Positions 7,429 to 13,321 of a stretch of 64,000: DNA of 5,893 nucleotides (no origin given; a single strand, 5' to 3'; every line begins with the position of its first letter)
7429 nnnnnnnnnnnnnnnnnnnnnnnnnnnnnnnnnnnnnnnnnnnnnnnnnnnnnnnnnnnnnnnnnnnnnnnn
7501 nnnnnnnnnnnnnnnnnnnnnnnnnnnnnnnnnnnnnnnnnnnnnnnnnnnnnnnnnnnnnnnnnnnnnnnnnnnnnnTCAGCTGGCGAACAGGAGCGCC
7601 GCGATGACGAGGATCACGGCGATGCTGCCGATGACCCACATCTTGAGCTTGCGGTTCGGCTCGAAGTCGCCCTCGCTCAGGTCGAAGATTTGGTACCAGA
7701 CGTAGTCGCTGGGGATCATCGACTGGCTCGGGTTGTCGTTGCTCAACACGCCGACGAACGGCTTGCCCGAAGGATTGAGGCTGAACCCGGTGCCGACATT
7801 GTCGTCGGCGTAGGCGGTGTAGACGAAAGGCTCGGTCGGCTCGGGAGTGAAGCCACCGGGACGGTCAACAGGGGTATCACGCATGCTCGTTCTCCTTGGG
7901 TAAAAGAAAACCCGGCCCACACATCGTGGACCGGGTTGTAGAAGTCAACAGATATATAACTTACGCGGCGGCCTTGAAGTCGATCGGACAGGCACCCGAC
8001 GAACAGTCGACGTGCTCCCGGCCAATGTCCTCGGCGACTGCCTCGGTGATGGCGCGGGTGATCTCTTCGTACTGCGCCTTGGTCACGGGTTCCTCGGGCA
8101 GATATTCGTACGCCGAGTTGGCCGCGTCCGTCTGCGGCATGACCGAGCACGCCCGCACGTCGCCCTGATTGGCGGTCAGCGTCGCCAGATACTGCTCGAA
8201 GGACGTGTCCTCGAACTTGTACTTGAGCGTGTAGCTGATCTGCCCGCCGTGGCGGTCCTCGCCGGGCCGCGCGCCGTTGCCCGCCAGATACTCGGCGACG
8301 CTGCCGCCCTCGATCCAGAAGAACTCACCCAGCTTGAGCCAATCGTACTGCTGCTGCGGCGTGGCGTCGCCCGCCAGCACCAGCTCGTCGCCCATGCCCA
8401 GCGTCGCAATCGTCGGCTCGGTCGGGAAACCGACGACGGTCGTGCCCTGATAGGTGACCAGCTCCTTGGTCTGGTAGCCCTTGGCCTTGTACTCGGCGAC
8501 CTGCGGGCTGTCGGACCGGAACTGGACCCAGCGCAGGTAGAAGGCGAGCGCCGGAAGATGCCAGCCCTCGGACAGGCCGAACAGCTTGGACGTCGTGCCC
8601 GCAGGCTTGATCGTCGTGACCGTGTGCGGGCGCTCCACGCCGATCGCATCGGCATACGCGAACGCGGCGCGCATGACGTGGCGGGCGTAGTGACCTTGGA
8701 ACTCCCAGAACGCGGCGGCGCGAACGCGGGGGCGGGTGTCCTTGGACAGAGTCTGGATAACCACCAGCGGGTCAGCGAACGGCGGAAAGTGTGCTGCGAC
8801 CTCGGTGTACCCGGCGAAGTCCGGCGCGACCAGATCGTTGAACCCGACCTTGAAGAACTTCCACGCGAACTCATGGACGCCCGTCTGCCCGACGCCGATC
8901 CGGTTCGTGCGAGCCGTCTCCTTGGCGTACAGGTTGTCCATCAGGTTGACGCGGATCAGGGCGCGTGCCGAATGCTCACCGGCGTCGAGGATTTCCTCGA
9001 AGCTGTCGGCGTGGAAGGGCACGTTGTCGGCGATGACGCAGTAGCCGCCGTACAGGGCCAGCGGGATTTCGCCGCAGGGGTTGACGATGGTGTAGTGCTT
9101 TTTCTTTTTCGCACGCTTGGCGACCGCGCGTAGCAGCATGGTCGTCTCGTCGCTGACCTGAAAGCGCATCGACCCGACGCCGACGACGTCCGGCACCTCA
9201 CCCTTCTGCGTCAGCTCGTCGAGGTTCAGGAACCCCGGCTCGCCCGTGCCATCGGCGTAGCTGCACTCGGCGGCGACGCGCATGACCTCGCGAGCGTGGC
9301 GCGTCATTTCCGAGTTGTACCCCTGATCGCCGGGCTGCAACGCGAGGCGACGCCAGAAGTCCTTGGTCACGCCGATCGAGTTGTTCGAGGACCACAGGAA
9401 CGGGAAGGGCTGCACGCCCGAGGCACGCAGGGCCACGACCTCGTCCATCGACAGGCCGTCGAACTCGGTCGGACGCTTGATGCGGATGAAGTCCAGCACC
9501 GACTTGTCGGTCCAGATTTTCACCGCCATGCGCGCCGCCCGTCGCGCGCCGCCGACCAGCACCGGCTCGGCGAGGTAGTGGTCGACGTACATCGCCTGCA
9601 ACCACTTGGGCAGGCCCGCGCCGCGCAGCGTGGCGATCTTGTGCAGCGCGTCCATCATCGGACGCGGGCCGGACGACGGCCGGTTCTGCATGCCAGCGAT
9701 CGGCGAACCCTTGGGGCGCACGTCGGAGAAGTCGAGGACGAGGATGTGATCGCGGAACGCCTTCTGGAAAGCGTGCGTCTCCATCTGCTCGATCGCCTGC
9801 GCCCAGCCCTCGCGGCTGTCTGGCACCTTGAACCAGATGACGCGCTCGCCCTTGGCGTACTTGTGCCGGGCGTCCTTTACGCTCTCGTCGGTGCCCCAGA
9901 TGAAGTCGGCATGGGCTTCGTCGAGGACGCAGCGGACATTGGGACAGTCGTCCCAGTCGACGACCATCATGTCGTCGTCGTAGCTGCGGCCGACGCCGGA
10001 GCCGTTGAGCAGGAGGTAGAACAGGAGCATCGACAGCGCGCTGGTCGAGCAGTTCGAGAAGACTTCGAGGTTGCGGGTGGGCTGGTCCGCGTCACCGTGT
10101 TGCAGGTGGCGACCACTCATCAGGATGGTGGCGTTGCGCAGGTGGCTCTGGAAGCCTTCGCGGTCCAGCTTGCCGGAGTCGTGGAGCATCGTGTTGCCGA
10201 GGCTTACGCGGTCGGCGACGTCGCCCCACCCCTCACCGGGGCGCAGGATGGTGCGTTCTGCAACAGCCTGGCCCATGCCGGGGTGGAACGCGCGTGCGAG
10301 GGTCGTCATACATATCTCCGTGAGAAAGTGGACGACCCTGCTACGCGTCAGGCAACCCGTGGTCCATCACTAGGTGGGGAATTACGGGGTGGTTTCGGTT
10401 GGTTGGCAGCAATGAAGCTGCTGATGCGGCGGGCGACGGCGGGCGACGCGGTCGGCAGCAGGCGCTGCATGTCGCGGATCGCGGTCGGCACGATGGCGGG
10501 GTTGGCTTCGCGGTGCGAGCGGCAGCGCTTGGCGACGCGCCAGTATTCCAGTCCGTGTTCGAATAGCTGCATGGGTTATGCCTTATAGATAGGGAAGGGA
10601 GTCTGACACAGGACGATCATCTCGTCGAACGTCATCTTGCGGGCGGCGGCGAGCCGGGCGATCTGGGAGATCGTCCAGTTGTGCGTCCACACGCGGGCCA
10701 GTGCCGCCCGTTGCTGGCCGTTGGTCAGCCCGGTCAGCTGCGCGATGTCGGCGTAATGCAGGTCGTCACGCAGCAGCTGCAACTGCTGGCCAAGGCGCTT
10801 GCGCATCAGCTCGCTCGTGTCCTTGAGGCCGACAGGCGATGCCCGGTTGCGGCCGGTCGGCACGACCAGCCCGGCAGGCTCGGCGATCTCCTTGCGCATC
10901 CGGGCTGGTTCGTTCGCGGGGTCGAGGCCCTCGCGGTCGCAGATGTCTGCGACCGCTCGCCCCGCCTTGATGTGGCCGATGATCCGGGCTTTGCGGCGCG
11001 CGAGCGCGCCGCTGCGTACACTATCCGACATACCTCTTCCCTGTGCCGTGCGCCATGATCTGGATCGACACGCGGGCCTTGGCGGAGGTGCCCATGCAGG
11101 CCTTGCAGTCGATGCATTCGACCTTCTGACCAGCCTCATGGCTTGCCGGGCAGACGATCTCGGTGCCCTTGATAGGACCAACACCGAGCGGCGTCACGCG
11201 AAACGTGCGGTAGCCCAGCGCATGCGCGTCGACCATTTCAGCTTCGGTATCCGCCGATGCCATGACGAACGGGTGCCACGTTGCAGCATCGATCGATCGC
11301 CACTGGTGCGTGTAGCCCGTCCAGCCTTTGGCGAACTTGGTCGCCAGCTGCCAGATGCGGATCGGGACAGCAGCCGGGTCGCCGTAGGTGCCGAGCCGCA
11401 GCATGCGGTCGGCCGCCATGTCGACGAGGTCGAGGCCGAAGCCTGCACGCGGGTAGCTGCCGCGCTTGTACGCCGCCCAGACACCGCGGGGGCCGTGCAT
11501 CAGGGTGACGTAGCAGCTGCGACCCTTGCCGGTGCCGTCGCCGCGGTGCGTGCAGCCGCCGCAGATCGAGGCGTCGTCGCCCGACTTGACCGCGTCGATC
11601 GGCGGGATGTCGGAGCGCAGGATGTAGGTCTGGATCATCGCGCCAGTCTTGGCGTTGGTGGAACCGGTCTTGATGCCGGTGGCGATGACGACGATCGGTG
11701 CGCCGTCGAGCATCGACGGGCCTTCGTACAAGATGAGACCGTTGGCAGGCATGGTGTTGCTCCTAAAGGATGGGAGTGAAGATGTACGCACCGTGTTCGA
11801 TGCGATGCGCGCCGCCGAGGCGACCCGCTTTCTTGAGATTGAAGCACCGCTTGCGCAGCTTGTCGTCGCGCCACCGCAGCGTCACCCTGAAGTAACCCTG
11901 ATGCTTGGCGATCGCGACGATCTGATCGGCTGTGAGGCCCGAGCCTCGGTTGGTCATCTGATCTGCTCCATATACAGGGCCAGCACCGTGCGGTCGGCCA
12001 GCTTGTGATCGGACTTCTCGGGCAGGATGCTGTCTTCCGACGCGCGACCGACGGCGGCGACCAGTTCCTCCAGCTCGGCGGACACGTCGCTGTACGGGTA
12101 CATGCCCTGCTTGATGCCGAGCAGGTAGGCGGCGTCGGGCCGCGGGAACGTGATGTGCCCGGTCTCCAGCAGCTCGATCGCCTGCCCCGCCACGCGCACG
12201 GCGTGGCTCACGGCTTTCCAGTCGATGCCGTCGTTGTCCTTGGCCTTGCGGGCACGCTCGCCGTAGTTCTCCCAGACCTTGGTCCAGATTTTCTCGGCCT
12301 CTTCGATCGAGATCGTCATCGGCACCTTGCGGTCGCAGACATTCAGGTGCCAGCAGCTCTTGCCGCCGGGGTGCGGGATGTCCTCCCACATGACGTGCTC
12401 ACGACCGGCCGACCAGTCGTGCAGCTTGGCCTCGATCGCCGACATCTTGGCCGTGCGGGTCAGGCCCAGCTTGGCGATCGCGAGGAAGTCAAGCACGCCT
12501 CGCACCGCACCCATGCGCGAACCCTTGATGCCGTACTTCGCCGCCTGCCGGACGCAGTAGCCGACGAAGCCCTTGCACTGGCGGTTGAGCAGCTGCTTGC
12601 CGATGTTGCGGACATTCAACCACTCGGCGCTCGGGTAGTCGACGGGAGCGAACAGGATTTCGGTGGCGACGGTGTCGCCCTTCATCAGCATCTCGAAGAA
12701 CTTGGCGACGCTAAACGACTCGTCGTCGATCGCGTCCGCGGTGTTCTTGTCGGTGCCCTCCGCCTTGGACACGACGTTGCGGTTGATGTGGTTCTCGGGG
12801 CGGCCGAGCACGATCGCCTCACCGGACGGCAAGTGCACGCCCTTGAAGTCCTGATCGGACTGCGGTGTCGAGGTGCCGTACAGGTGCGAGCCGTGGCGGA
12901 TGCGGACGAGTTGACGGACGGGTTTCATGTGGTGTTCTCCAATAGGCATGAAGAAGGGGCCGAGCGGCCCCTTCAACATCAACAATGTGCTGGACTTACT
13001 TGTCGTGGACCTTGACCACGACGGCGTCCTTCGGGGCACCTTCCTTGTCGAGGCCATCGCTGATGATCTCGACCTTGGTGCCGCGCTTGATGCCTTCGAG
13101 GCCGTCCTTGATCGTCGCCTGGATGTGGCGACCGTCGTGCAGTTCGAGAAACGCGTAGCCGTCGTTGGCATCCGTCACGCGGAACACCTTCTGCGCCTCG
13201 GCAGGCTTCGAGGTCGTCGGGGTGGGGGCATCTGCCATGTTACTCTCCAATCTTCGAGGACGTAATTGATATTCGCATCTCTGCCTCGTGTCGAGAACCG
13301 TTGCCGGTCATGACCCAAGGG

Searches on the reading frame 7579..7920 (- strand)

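Call 3: search_protein_families(library=pfam, proteins=[window:7579-7920:-], max_evalue=0.01)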
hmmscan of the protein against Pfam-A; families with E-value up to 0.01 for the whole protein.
window:7579-7920:- (113 aa): 0 families

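Call 4: search_protein_families(library=phrogs, proteins=[window:7579-7920:-], max_evalue=0.001)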
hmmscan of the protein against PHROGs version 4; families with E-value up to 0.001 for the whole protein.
window:7579-7920:- (113 aa): 2 families
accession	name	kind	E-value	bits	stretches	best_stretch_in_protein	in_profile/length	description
phrog_22212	-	unknown function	2.5e-07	29.4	1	32-78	372-418/1655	-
phrog_38044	-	unknown function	0.00089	17.2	1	28-78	2335-2386/3576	-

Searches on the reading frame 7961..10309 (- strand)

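Call 3: search_protein_families(library=pfam, proteins=[window:7961-10309:-], max_evalue=0.01)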
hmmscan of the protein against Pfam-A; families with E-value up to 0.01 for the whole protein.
window:7961-10309:- (782 aa): 2 families
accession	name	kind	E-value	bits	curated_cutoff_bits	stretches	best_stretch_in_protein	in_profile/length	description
PF21995.1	RNR-II_ins_dom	-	4.2e-12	46.7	27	1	148-226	25-104/107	B12-dependent ribonucleotide reductase, insertion domain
PF02867.20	Ribonuc_red_lgC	-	0.0056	15.8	23.9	0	192-226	34-67/523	Ribonucleotide reductase, barrel domain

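Call 4: search_protein_families(library=phrogs, proteins=[window:7961-10309:-], max_evalue=0.001)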
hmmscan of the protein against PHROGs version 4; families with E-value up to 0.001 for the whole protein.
window:7961-10309:- (782 aa): 1 family
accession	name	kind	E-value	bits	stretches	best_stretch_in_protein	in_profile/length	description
phrog_367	-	DNA, RNA and nucleotide metabolism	2.8e-85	288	1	26-777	53-697/701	ribonucleotide reductase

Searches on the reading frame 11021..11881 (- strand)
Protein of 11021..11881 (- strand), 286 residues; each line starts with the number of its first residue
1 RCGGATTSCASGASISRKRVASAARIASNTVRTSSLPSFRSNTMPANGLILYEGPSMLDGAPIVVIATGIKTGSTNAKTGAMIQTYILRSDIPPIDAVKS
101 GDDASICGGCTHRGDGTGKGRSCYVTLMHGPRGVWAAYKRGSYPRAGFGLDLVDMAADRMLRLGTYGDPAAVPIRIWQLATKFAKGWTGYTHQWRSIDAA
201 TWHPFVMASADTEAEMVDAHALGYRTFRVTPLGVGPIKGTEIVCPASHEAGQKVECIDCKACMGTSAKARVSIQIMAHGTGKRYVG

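Call 6: search_protein_families(library=ncbifam, proteins=[window:11021-11791:-], max_evalue=0.01)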
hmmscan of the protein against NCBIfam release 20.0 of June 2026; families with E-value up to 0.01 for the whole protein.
window:11021-11791:- (256 aa): 0 families

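Call 49: search_protein_families(library=pfam, proteins=[window:11021-11881:-], max_evalue=0.001)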
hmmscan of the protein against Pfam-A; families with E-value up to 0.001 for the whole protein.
window:11021-11881:- (286 aa): 1 family
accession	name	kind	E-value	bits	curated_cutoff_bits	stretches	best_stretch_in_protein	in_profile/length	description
PF23872.1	DUF7227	-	0.00067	19.8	27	0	242-284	178-216/223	Domain of unknown function (DUF7227)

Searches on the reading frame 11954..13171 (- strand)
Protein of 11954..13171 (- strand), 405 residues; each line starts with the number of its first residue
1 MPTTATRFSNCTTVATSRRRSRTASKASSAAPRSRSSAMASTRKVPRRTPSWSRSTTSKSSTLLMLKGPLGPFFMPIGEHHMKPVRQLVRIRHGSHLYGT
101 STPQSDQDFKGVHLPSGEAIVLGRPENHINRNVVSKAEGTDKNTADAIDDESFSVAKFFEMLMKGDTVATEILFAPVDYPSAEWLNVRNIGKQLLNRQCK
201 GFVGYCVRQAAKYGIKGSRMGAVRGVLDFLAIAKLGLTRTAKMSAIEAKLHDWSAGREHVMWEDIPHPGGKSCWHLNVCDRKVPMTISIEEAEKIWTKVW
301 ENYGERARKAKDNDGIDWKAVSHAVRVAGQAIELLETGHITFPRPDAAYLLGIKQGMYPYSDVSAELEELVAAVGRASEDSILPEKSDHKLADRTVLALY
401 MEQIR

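Call 3: search_protein_families(library=pfam, proteins=[window:11954-13171:-], max_evalue=0.01)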
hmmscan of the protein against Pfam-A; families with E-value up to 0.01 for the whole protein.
window:11954-13171:- (405 aa): 1 family
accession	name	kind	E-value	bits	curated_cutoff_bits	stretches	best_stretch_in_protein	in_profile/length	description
PF10127.15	RlaP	-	1.7e-09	38.2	23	1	83-182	16-105/249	RNA repair pathway DNA polymerase beta family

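Call 4: search_protein_families(library=phrogs, proteins=[window:11954-13171:-], max_evalue=0.001)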
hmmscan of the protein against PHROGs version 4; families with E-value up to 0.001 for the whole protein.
window:11954-13171:- (405 aa): 1 family
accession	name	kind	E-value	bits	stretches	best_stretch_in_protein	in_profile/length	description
phrog_388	-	DNA, RNA and nucleotide metabolism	7.1e-76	256.5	1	81-404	32-334/351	nucleotidyltransferase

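Call 6: search_protein_families(library=ncbifam, proteins=[window:11954-13171:-], max_evalue=0.01)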
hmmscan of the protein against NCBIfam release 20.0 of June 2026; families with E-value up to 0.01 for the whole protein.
window:11954-13171:- (405 aa): 0 families
